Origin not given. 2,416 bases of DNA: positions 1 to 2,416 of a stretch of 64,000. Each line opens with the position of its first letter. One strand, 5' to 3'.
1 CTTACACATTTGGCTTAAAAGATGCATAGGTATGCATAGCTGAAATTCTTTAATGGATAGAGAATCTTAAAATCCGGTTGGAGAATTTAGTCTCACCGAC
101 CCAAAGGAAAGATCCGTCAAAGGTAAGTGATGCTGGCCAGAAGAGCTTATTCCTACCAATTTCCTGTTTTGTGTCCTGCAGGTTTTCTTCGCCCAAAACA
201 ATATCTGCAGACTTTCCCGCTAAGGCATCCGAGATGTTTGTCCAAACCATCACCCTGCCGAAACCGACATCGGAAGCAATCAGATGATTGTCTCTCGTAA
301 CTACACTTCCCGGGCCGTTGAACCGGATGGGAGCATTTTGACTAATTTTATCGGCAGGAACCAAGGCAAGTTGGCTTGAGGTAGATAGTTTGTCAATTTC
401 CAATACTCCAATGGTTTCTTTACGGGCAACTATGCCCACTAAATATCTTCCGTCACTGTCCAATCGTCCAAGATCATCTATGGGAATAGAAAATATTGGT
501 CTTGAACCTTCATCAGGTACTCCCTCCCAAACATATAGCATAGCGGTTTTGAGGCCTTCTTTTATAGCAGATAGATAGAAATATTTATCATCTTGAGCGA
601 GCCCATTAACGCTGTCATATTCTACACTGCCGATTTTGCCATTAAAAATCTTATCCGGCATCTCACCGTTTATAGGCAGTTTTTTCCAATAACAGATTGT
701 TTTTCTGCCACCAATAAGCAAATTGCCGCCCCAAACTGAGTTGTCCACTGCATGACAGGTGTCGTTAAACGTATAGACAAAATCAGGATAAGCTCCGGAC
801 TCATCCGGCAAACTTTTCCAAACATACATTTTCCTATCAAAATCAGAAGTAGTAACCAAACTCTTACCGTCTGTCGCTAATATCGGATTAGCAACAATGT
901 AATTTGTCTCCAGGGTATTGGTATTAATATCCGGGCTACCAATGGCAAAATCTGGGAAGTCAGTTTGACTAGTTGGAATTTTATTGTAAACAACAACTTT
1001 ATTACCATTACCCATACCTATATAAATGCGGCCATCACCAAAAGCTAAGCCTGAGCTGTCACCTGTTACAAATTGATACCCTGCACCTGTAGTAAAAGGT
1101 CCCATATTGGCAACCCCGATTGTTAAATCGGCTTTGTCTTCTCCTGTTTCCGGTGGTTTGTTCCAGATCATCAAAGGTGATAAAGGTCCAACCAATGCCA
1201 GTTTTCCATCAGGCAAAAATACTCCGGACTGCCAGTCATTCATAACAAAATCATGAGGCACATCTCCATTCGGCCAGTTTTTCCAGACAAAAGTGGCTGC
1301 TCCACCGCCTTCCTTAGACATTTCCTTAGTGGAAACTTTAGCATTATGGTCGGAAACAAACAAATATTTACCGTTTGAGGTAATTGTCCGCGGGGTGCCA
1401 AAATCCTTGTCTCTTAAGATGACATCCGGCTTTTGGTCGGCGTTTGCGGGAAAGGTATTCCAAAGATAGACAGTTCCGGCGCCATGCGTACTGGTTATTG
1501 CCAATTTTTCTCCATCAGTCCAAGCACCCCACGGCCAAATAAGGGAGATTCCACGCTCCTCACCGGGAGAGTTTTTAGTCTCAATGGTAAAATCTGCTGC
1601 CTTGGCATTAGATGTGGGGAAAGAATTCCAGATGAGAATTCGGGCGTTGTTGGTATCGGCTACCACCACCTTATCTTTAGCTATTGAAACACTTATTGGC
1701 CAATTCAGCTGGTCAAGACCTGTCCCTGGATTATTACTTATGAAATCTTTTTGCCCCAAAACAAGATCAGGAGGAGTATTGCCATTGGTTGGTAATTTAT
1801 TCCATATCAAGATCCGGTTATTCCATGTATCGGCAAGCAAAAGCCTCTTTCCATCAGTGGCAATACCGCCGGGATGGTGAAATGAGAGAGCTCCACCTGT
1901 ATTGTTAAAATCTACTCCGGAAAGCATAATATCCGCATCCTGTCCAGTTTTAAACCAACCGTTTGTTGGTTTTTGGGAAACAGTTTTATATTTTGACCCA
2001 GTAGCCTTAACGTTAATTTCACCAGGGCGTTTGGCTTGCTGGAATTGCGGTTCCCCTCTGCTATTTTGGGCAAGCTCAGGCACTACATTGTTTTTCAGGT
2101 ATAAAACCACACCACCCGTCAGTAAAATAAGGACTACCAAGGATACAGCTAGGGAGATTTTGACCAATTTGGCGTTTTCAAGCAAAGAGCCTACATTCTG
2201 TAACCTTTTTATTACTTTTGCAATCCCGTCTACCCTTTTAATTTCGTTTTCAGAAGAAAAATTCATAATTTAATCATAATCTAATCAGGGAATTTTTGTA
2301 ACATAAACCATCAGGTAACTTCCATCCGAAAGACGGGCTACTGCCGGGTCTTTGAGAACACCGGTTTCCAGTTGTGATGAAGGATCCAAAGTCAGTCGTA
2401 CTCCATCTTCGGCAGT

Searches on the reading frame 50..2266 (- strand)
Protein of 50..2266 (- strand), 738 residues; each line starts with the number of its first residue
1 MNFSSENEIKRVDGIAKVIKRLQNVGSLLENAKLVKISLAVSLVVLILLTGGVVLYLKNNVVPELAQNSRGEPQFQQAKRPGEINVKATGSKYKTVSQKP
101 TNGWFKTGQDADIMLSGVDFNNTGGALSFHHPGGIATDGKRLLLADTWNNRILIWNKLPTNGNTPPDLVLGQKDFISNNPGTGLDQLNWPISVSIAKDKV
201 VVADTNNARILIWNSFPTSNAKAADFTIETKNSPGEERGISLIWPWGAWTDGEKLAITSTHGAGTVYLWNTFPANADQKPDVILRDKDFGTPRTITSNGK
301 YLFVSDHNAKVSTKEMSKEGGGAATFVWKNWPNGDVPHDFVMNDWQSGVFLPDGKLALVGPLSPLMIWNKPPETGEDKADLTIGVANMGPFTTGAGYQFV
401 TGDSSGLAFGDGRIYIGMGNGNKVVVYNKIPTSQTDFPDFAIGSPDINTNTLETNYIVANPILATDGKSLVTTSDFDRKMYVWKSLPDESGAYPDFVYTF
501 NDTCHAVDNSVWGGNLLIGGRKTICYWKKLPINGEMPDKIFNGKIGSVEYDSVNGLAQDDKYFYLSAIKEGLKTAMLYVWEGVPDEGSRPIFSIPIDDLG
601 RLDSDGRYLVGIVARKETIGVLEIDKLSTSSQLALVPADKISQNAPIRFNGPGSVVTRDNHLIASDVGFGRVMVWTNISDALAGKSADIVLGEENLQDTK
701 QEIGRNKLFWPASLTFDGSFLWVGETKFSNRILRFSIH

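Call 95: find_encoding_contigs(protein=window:50-2266:-, flank=10000, max_places=2)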
Protein window:50-2266:- (738 aa): 24 contigs read that carry it; 2 places shown.
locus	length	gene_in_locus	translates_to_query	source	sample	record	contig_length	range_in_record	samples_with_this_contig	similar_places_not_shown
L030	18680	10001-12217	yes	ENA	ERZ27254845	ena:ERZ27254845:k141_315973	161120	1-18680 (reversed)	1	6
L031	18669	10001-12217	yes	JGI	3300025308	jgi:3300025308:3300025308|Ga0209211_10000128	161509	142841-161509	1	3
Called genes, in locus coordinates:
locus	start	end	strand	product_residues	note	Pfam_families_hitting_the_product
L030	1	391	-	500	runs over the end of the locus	PF02896:PEP-utilizers_C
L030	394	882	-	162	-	PF02643:DUF192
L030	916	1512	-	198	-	PF00565:SNase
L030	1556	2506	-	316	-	PF02674:Colicin_V, PF00188:CAP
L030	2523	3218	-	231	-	-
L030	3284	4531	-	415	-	-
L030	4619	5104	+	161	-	-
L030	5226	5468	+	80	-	PF01541:GIY-YIG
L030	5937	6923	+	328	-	-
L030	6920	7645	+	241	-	-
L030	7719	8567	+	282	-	-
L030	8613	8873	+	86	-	-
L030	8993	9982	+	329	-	-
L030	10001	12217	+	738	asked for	PF01436:NHL (faint)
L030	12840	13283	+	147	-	PF22381:Staph_reg_Sar_Rot (faint), PF12802:MarR_2, PF01047:MarR, PF13463:HTH_27 (weak)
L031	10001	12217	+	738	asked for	PF01436:NHL (faint)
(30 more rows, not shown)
